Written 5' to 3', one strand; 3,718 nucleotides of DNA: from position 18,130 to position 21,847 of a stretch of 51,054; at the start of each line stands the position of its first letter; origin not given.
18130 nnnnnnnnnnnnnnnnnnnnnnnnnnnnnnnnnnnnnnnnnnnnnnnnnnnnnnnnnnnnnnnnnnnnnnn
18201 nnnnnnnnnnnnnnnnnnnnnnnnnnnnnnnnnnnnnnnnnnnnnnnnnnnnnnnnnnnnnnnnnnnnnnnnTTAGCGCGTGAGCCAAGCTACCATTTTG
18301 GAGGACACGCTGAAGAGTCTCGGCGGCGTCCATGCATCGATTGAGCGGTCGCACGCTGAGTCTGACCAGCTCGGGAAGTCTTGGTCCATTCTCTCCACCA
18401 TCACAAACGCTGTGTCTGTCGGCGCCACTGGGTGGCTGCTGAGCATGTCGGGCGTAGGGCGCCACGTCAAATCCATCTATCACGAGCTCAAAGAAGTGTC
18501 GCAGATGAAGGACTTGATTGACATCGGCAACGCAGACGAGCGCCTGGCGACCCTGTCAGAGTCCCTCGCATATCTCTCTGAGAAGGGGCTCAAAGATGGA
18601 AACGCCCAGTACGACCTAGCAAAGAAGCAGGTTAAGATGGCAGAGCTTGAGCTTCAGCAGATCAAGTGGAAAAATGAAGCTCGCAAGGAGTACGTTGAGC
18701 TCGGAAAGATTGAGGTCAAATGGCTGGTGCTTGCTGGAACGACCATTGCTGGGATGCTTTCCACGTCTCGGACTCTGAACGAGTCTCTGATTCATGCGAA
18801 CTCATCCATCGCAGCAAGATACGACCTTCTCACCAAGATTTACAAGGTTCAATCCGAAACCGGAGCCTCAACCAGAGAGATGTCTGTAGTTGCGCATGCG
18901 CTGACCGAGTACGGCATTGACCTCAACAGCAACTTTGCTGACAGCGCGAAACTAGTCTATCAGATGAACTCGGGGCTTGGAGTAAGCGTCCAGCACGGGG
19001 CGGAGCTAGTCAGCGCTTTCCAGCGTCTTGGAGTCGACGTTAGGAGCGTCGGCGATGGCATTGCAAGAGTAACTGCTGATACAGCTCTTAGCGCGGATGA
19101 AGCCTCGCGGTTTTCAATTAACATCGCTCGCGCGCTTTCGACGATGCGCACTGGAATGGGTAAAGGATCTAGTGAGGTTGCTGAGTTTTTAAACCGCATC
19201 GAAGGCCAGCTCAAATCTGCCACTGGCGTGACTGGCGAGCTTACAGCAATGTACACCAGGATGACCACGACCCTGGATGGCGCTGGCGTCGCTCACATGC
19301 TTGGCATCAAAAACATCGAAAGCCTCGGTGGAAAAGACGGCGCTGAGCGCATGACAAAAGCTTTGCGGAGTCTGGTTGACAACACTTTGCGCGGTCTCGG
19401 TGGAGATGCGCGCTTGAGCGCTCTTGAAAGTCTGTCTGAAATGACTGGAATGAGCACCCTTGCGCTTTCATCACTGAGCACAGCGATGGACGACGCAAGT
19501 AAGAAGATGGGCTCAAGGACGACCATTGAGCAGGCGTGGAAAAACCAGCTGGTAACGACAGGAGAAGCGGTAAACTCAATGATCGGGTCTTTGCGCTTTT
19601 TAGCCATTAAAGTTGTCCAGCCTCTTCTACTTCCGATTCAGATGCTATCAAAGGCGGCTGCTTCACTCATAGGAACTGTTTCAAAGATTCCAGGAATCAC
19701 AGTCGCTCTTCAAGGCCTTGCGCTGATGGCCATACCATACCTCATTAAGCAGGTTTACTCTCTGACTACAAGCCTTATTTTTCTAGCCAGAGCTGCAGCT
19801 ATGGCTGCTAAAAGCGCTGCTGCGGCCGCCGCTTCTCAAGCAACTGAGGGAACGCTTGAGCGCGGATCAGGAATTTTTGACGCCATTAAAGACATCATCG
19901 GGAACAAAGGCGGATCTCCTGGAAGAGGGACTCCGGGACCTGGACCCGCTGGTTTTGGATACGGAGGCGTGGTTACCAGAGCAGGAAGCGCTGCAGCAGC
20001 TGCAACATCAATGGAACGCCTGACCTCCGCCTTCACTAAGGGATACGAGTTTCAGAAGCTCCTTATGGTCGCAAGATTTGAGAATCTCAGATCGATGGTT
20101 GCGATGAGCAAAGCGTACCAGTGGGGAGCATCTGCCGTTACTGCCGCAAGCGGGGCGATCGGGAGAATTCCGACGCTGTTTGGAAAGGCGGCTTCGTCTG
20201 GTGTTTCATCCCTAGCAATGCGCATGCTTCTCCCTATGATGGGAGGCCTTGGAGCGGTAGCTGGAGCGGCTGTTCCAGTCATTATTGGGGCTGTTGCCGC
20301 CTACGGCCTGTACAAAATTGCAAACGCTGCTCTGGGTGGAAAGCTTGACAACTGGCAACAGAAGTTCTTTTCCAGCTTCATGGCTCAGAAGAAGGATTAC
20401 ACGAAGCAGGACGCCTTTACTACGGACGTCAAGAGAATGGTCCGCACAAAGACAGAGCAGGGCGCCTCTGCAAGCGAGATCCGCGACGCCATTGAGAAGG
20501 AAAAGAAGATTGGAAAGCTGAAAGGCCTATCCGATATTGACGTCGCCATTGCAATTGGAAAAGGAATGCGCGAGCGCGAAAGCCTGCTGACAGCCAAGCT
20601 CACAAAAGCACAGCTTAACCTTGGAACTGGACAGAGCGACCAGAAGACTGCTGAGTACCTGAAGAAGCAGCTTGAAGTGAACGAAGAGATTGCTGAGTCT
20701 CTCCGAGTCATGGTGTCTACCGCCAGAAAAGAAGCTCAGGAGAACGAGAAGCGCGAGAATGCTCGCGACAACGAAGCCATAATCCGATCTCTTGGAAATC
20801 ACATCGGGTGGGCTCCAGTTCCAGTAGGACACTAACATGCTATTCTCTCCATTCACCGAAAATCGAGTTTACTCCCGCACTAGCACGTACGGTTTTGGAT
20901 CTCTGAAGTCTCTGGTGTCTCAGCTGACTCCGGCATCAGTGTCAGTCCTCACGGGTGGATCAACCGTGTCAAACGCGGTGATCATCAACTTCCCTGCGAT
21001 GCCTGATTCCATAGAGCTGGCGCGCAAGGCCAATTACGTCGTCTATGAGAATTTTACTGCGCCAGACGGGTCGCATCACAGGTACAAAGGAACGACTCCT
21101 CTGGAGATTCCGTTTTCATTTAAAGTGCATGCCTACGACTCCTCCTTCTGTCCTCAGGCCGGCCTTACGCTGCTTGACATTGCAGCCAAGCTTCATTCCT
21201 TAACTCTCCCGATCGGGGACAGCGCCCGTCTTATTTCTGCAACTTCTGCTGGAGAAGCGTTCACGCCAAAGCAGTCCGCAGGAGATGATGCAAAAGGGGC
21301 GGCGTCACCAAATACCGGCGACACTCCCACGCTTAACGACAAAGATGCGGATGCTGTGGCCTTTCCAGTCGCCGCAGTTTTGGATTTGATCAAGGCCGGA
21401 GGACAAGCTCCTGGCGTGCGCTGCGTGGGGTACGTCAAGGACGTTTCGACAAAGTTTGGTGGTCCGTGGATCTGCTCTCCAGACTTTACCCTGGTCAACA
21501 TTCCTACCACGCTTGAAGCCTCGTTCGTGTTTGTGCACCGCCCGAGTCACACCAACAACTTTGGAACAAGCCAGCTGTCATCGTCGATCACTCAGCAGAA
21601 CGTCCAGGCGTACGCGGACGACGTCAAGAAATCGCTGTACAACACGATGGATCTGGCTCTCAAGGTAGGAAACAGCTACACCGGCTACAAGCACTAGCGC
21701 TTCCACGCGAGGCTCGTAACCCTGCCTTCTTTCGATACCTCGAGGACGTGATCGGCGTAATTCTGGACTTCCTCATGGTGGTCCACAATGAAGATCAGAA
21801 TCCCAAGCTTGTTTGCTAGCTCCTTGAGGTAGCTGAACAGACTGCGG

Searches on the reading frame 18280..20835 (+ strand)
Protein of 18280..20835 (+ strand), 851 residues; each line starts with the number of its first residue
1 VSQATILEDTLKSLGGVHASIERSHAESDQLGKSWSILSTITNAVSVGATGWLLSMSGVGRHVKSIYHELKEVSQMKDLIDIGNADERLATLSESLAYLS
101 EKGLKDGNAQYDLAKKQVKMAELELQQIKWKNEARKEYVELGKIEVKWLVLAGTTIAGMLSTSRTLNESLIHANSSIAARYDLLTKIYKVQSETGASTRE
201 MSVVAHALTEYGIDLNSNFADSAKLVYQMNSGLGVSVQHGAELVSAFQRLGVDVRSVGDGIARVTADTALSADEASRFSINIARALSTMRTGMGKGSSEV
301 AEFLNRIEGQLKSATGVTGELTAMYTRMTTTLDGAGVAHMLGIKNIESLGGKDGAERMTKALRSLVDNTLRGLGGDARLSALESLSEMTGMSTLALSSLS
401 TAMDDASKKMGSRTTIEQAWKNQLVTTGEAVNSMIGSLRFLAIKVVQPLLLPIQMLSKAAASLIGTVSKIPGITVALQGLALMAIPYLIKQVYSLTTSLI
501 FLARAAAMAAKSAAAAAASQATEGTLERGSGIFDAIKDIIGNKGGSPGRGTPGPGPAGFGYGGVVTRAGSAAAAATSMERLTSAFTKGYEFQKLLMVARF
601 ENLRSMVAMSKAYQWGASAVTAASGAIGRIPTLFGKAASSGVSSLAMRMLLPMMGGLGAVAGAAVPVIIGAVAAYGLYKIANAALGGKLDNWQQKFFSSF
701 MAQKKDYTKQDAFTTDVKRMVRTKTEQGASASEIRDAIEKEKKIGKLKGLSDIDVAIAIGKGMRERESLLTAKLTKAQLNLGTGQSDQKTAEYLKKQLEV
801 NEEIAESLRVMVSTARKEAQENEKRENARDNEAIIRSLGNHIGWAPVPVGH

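Call 7: search_protein_families(library=phrogs, proteins=[window:18280-20835:+], max_evalue=0.001)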
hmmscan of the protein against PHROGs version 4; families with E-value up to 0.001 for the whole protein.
window:18280-20835:+ (851 aa): 0 families

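Call 33: find_encoding_contigs(protein=window:18280-20835:+, flank=10000, max_places=1)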
Protein window:18280-20835:+ (851 aa): 3 contigs read that carry it; 1 place shown.
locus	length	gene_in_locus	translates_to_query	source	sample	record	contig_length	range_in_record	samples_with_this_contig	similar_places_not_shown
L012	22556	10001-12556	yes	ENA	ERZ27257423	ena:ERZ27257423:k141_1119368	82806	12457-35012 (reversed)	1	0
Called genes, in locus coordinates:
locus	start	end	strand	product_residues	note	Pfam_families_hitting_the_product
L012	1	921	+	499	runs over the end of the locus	PF03420:Peptidase_S77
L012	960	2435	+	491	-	PF07068:Gp23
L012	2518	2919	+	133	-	-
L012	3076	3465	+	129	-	-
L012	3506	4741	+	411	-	-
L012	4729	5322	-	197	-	-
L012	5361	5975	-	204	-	-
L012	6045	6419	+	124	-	-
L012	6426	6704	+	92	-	-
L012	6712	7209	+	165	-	-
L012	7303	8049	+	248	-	-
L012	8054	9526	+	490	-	-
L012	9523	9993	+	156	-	-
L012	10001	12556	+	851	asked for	-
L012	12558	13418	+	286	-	-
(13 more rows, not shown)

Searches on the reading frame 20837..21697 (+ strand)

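Call 44: search_protein_families(library=pfam, alignment_id=A3, max_evalue=0.01)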
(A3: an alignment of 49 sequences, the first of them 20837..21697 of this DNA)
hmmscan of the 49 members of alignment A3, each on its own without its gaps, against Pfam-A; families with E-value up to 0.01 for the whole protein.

A. member 1, window:20837-21697:+ (286 aa): 0 families

B. families by the number of members that match (of 49 scanned): 12 families
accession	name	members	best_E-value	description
PF02739.22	5_3_exonuc_N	1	4.7e-12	5'-3' exonuclease, N-terminal resolvase-like domain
PF04717.18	Phage_base_V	1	3.5e-10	Type VI secretion system/phage-baseplate injector OB domain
PF00166.26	Cpn10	1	1.4e-09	Chaperonin 10 Kd subunit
PF18741.7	MTES_1575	1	1.3e-07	REase_MTES_1575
PF01367.25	5_3_exonuc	1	1.5e-06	5'-3' exonuclease, C-terminal SAM fold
PF13522.11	GATase_6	1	1.8e-06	Glutamine amidotransferase domain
PF00149.33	Metallophos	1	3.5e-06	Calcineurin-like phosphoesterase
PF13230.11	GATase_4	1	0.00074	Glutamine amidotransferases class-II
PF00293.34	NUDIX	1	0.0011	NUDIX domain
PF04480.18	DUF559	1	0.0012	Protein of unknown function (DUF559)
PF14646.12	MYCBPAP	1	0.0027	MYCBP-associated protein family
PF00924.24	MS_channel_2nd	1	0.0045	Mechanosensitive ion channel, beta-domain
